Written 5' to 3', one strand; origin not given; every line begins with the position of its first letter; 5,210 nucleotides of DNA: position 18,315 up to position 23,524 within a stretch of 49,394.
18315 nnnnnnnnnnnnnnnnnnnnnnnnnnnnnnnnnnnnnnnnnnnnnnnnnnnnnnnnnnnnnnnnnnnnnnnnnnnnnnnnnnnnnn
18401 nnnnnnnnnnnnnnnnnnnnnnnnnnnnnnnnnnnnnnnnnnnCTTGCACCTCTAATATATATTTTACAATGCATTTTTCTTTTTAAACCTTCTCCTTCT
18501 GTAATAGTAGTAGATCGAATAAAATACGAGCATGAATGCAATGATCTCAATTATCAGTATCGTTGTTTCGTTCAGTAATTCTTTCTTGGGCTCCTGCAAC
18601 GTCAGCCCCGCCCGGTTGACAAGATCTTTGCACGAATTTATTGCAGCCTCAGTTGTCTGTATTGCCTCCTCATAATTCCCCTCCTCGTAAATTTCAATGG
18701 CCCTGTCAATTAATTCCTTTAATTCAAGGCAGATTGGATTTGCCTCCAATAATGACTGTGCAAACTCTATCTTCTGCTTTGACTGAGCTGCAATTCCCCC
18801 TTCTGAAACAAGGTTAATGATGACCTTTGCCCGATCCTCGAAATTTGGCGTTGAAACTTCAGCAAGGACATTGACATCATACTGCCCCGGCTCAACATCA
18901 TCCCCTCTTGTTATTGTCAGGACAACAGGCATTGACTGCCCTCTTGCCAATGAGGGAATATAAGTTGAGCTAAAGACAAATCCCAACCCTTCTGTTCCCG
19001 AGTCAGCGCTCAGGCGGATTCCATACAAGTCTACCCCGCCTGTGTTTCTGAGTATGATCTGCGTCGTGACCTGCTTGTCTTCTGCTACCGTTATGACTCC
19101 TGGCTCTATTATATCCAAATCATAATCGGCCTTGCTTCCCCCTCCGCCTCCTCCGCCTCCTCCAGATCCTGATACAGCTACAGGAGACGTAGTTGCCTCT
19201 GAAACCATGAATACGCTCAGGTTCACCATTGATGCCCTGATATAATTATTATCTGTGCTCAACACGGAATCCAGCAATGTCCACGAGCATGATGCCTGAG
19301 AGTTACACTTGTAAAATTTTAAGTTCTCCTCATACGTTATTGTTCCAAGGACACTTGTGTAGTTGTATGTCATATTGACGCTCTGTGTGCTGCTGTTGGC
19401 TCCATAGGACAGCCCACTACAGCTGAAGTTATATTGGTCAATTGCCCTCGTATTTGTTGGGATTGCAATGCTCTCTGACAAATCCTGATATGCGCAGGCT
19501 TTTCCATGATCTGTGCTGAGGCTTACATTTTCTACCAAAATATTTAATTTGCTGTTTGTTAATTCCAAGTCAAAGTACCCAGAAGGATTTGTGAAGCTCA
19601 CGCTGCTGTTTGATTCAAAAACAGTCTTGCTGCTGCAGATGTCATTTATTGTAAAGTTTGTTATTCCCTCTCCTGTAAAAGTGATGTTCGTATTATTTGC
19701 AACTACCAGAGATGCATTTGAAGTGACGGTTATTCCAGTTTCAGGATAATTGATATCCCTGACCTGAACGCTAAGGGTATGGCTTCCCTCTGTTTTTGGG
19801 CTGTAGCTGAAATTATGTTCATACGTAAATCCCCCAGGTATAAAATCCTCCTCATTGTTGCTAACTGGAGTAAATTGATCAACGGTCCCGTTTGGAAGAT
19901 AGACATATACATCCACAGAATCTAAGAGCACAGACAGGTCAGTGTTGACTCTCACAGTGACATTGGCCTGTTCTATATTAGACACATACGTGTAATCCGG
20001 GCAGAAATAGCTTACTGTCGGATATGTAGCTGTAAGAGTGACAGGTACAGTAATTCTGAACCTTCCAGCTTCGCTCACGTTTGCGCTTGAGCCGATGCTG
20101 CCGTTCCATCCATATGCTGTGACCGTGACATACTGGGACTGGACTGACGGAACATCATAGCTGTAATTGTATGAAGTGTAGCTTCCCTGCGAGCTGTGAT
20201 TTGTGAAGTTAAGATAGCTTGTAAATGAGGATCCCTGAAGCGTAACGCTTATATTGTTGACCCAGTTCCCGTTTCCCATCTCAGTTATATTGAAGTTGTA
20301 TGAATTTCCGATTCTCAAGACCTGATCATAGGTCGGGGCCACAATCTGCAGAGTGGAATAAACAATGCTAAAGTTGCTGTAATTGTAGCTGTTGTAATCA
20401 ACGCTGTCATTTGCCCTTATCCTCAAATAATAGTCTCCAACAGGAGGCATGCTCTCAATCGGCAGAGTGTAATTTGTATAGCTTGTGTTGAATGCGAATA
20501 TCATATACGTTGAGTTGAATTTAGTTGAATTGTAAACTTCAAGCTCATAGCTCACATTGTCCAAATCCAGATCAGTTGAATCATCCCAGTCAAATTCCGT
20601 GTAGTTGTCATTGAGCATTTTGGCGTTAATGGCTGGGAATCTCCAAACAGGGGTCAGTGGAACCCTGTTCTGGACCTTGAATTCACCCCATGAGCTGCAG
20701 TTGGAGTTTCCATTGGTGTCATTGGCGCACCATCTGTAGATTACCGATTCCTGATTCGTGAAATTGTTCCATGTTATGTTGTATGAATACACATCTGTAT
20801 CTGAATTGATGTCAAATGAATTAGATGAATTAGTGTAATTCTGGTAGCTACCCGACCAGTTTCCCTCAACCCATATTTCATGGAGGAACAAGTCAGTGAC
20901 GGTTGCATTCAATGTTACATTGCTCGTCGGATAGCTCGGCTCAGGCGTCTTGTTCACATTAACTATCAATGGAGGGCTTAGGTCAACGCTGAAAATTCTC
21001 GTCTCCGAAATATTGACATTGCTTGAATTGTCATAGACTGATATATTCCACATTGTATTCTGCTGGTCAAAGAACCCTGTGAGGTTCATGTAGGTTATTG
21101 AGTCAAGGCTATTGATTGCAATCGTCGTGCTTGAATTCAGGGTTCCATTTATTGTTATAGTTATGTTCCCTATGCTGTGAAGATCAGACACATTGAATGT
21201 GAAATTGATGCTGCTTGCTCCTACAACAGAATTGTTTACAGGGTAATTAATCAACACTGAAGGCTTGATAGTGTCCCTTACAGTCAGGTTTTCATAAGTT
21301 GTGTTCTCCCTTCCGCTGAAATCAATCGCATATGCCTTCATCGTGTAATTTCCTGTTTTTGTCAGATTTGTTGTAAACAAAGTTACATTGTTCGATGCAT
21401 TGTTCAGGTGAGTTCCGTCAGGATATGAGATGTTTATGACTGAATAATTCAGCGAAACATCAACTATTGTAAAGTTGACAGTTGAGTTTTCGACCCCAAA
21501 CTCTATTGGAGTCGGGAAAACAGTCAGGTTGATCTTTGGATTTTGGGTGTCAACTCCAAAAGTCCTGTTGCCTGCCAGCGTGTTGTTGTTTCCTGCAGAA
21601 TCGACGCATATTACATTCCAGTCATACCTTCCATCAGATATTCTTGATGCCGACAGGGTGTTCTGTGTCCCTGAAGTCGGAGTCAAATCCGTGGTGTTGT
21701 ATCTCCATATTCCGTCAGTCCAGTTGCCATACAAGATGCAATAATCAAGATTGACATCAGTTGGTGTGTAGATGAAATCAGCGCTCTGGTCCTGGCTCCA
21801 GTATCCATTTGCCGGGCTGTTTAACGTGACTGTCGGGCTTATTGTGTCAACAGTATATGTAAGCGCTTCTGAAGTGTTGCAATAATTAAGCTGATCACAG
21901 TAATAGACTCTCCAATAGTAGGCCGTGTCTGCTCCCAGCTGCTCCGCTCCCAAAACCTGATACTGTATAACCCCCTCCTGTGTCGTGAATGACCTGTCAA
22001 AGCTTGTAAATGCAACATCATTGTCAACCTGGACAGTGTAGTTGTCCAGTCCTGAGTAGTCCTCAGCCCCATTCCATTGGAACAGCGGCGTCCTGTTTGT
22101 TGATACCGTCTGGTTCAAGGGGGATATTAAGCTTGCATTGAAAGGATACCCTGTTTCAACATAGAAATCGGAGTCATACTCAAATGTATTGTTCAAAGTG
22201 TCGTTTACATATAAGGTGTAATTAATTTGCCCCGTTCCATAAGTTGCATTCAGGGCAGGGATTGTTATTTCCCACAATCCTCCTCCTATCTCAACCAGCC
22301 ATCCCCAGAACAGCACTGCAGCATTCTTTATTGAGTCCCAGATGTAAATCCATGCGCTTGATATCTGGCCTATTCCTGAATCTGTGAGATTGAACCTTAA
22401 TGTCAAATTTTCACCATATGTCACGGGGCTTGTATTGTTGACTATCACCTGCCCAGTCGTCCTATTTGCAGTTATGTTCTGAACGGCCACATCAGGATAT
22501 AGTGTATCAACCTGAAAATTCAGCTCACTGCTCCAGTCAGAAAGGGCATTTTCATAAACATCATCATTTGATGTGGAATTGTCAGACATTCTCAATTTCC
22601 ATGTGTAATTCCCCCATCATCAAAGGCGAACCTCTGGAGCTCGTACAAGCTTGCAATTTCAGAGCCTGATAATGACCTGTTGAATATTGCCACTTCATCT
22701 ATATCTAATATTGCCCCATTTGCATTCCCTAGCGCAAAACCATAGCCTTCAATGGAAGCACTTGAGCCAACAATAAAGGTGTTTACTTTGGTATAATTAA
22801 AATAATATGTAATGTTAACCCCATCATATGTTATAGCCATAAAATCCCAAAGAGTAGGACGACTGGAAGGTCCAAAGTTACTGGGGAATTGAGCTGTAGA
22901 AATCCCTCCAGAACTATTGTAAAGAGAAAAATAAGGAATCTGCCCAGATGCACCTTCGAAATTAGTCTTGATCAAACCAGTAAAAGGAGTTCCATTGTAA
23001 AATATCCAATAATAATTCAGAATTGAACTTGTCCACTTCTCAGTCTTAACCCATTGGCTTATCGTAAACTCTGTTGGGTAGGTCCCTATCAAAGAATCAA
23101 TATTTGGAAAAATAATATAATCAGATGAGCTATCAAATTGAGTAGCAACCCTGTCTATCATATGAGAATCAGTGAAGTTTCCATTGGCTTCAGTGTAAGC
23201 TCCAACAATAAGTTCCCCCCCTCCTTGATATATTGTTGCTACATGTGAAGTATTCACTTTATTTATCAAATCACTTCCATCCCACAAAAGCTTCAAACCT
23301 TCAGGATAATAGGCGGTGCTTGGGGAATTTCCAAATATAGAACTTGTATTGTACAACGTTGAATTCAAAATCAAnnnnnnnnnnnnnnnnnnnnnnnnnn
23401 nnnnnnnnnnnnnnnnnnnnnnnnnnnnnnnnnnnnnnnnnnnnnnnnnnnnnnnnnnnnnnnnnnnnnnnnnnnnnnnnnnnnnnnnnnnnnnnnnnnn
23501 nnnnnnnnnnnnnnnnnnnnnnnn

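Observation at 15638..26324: MoxR-DUF58-VWA ATPase module in one operon with LamG and giant glycoprotein-like surface proteins (candidate adhesin-assembly system)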

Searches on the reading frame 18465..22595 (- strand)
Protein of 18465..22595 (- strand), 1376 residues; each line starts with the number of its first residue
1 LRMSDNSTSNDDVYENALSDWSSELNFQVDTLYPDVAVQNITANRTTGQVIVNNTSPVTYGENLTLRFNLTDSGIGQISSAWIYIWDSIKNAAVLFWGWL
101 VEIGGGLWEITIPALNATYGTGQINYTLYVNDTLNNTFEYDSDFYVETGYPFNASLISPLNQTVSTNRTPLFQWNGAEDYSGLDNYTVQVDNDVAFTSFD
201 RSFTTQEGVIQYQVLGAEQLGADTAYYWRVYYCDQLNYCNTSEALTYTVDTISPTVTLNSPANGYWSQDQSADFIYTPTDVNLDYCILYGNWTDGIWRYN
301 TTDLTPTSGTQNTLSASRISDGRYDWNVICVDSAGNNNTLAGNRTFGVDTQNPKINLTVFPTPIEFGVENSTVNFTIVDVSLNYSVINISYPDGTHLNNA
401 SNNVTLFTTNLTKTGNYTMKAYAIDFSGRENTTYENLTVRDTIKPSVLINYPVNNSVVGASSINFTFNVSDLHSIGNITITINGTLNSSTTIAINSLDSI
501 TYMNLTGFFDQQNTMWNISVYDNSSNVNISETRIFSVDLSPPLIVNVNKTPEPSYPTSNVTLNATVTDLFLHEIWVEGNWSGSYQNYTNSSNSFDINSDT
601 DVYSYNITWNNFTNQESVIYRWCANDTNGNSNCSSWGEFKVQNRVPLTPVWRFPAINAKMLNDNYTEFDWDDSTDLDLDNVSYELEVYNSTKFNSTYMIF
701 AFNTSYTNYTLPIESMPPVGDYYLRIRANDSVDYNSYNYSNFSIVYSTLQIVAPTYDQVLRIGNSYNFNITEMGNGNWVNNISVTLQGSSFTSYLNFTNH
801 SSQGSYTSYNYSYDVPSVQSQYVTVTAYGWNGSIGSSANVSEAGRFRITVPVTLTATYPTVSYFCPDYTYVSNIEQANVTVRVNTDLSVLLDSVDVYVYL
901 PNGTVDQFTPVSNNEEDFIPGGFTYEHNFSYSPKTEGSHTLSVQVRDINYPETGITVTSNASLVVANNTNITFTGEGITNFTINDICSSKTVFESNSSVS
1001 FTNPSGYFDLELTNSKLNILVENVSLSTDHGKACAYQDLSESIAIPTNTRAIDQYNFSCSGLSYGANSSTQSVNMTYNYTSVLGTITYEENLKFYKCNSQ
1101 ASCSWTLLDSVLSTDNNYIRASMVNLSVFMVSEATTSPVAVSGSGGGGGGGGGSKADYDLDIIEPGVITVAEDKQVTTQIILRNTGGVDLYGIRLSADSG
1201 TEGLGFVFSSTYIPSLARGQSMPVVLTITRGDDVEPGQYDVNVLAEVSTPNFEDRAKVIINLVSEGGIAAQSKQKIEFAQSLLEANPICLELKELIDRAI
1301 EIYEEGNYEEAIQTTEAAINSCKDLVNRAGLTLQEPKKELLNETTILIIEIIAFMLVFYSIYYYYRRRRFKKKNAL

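Call 4: search_protein_families(library=pfam, proteins=[window:18465-22595:-], max_evalue=0.01)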
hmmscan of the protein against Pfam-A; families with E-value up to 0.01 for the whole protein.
window:18465-22595:- (1376 aa): 2 families
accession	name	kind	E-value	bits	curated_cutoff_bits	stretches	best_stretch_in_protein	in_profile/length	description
PF15418.12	DUF4625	-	4.3e-05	24.3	27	0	318-341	102-125/131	Domain of unknown function (DUF4625)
PF17957.7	Big_7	-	0.00068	20.7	24.1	1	445-491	1-48/70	Bacterial Ig domain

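Call 53: search_protein_families(library=ncbifam, proteins=[window:18465-22589:-], max_evalue=0.1)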
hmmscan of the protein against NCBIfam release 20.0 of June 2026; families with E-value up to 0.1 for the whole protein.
window:18465-22589:- (1374 aa): 1 family
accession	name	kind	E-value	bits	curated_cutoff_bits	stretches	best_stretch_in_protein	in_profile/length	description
TIGR01477.1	RIFIN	paralog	0.089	12.5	176.95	0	1273-1371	250-347/356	variant surface antigen, rifin family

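Call 91: search_protein_families(library=padloc, proteins=[window:18465-22589:-], max_evalue=0.001)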
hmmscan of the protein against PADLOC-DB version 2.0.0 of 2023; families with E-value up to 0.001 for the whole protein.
window:18465-22589:- (1374 aa): 0 families

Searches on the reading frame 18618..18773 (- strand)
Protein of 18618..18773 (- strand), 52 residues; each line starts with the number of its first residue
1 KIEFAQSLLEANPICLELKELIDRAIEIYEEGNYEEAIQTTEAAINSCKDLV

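Call 31: find_related_loci(query=A2, collection=metagenome_contigs, flank=10000)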
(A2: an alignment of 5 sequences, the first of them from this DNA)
Query A2 (52 aa) in metagenome_contigs; peptide patterns used: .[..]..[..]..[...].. (x = any residue, [..] = any of these).
77 stretches matched a pattern; 64 encode a relative of the query (tblastn E <= 1e-3); 64 distinct loci.
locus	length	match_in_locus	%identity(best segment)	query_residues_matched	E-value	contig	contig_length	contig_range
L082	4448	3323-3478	52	1-52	1e-13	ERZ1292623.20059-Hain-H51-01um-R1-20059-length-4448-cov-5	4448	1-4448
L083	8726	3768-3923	58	1-52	2e-13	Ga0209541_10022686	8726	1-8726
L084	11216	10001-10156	48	1-52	5e-13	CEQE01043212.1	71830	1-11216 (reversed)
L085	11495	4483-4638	48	1-52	3e-12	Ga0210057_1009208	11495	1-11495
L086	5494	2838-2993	48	1-52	1e-11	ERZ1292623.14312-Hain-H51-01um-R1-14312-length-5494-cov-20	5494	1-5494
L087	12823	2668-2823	46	1-52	2e-11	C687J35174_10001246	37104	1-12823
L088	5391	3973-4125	47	2-52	3e-11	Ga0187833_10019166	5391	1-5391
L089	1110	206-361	46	1-52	4e-11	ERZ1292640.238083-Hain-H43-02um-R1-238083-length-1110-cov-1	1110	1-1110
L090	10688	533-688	40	1-52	5e-11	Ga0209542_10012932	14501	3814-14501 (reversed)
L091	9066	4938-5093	46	1-52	5e-11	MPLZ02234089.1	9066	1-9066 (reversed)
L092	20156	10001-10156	44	1-52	9e-11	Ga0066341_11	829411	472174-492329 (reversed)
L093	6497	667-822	46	1-52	7e-11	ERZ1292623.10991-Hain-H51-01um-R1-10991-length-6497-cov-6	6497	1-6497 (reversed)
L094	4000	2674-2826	49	2-52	1e-10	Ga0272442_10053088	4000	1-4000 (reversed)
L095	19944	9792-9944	53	2-52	1e-10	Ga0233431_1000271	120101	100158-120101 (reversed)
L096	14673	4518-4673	46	1-52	1e-10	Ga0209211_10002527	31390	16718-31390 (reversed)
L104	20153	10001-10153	51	2-52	2e-10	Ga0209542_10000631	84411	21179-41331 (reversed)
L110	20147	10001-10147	43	1-49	1e-9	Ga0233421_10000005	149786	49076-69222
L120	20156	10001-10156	37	1-52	6e-9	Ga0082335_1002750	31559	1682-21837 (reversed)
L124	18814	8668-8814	43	1-49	1e-8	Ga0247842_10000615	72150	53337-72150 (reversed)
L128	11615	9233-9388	44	1-52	2e-8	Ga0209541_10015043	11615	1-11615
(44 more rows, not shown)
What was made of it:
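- Tried and rejected: A trimmed 5-sequence alignment of the helical motif (A2) worked (call 31).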

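Call 70: search_protein_families(library=pfam, proteins=[L128:9662-11053:-, L110:13437-15077:-, L120:10423-10788:+, L104:1974-3857:+], max_evalue=0.01)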
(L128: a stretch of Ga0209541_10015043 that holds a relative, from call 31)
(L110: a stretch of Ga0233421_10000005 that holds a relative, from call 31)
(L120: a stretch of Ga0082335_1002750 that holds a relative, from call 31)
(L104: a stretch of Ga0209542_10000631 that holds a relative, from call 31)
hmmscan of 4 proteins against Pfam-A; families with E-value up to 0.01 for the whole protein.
L128:9662-11053:- (463 aa): 0 families

L110:13437-15077:- (546 aa): 0 families

L120:10423-10788:+ (121 aa): 0 families

L104:1974-3857:+ (627 aa): 0 families

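Call 72: search_protein_families(library=pfam, proteins=[L085:8945-10477:-, L124:12866-14554:-], max_evalue=0.01)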
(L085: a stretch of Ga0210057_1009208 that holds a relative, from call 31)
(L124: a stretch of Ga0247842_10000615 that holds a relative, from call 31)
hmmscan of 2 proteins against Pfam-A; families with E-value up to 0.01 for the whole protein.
L085:8945-10477:- (510 aa): 0 families

L124:12866-14554:- (562 aa): 0 families

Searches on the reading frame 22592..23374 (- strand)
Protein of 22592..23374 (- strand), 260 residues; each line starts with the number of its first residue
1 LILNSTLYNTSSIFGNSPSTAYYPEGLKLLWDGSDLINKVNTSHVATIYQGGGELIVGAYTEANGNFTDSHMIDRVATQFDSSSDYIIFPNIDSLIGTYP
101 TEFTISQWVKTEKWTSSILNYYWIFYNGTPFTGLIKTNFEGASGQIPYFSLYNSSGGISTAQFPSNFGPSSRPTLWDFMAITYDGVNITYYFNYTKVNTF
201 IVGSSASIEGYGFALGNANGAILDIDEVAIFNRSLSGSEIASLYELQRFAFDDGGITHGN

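Call 4: search_protein_families(library=pfam, proteins=[window:22592-23374:-], max_evalue=0.01)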
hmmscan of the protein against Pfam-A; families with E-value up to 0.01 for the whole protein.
window:22592-23374:- (260 aa): 1 family
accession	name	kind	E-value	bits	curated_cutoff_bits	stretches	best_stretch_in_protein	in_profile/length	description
PF13385.13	Laminin_G_3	-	1.2e-11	45.4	27.6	1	81-241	1-151/151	Concanavalin A-like lectin/glucanases superfamily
